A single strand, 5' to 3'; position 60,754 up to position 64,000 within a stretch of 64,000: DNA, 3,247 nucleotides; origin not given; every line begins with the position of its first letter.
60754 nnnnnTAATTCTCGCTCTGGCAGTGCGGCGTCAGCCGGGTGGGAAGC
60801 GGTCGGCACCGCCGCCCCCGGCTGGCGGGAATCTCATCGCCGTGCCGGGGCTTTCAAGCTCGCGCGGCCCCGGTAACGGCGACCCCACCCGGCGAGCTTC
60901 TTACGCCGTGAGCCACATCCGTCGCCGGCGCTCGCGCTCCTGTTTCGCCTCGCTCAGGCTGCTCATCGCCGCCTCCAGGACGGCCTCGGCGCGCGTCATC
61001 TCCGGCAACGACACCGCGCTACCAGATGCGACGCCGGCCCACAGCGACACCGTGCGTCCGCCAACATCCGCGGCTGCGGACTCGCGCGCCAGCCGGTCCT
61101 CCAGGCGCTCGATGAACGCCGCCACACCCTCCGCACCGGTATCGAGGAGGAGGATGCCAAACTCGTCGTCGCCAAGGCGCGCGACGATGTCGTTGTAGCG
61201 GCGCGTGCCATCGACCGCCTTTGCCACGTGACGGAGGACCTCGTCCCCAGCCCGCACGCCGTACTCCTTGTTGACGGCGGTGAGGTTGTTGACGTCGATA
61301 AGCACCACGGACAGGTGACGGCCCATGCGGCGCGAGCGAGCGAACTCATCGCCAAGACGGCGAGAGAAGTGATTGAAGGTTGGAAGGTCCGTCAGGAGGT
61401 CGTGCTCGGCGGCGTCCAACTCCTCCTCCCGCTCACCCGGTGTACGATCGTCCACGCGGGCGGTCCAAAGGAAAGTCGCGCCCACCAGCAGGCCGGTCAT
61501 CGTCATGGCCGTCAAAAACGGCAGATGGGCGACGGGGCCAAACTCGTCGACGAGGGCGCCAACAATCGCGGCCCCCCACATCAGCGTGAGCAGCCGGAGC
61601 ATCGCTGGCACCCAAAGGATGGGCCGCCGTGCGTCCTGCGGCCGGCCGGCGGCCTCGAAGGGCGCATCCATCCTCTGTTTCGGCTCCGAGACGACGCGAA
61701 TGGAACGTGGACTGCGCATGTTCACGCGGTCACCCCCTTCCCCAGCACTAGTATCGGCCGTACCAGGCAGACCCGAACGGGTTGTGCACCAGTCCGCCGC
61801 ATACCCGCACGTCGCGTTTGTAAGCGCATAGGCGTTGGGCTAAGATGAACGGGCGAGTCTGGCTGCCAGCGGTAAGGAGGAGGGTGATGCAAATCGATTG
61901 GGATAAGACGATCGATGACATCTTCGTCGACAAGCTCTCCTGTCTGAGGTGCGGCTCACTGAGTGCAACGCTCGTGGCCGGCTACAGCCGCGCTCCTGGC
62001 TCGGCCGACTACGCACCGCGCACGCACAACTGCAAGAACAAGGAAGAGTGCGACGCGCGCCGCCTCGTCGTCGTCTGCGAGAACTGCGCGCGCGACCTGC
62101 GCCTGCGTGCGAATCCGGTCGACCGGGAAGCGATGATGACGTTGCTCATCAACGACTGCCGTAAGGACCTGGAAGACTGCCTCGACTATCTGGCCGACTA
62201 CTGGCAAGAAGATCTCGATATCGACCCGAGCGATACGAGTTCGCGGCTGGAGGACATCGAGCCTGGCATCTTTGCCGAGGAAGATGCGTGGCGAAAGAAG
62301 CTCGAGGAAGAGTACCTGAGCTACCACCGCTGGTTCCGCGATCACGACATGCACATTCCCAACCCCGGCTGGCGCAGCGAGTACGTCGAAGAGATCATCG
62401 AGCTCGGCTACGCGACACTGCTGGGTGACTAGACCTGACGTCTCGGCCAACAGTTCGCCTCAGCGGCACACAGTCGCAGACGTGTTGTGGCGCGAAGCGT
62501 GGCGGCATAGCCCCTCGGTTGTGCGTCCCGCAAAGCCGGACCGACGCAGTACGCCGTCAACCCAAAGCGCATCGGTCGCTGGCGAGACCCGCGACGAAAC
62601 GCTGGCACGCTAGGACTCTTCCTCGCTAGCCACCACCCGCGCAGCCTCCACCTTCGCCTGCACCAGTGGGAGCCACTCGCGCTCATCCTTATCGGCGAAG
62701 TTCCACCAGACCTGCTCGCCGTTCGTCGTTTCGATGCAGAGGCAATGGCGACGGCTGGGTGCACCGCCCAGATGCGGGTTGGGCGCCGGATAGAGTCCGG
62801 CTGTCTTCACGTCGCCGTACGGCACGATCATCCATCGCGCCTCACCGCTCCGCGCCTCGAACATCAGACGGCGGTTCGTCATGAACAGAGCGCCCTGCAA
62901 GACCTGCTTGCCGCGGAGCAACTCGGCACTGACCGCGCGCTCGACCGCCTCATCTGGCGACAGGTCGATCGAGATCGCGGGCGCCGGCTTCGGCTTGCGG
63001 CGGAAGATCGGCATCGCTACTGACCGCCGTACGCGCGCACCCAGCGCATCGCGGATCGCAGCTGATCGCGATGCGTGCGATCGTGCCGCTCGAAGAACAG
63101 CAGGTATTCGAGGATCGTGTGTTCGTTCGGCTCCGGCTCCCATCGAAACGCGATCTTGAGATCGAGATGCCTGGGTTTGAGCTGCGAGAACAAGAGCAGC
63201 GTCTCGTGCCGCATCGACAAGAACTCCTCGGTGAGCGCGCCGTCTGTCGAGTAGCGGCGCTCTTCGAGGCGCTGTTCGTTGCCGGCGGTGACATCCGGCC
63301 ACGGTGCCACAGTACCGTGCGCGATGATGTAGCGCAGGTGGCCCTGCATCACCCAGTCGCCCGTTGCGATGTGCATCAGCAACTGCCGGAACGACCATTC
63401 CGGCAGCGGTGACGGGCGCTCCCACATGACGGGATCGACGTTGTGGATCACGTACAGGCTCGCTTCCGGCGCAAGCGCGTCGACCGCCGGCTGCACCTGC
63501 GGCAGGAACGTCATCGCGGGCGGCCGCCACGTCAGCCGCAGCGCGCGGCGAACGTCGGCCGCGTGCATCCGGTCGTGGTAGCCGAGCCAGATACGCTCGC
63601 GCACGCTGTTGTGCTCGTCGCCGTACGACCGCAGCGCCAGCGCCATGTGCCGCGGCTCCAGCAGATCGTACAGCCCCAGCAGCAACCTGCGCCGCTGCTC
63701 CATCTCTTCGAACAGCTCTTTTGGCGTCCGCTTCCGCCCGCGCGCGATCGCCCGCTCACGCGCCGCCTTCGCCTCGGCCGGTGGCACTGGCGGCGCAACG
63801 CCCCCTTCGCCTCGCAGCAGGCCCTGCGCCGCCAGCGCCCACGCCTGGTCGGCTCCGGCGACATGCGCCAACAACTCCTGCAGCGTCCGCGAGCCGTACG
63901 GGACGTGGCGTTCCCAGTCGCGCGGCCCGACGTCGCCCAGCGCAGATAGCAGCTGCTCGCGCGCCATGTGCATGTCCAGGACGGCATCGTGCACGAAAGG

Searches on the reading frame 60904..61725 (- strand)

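Call 8: search_protein_families(library=pfam, proteins=[window:60904-61725:-])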
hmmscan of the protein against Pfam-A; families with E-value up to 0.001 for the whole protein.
window:60904-61725:- (274 aa): 1 family
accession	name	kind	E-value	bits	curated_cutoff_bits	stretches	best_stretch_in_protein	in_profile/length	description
PF00990.26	GGDEF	-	6.7e-27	94.7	23.8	1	106-266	1-160/161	Diguanylate cyclase, GGDEF domain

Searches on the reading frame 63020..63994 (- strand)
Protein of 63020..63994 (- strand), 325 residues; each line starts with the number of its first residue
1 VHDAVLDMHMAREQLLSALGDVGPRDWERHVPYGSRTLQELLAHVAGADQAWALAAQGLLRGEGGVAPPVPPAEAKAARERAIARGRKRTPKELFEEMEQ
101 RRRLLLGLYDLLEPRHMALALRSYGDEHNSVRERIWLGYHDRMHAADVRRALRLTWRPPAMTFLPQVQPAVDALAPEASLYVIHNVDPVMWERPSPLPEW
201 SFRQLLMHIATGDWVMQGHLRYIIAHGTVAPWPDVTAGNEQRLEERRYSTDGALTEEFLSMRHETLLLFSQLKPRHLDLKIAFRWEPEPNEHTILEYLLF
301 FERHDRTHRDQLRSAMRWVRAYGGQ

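Call 8: search_protein_families(library=pfam, proteins=[window:63020-63994:-])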
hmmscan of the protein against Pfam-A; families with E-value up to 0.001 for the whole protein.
window:63020-63994:- (325 aa): 2 families
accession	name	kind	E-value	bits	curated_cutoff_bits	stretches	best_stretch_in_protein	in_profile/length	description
PF12867.12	DinB_2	-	2.9e-14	54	24.8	2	176-311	6-127/128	DinB superfamily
PF11716.13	MDMPI_N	-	4.3e-14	53.8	24.2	2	186-277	15-108/140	Mycothiol maleylpyruvate isomerase N-terminal domain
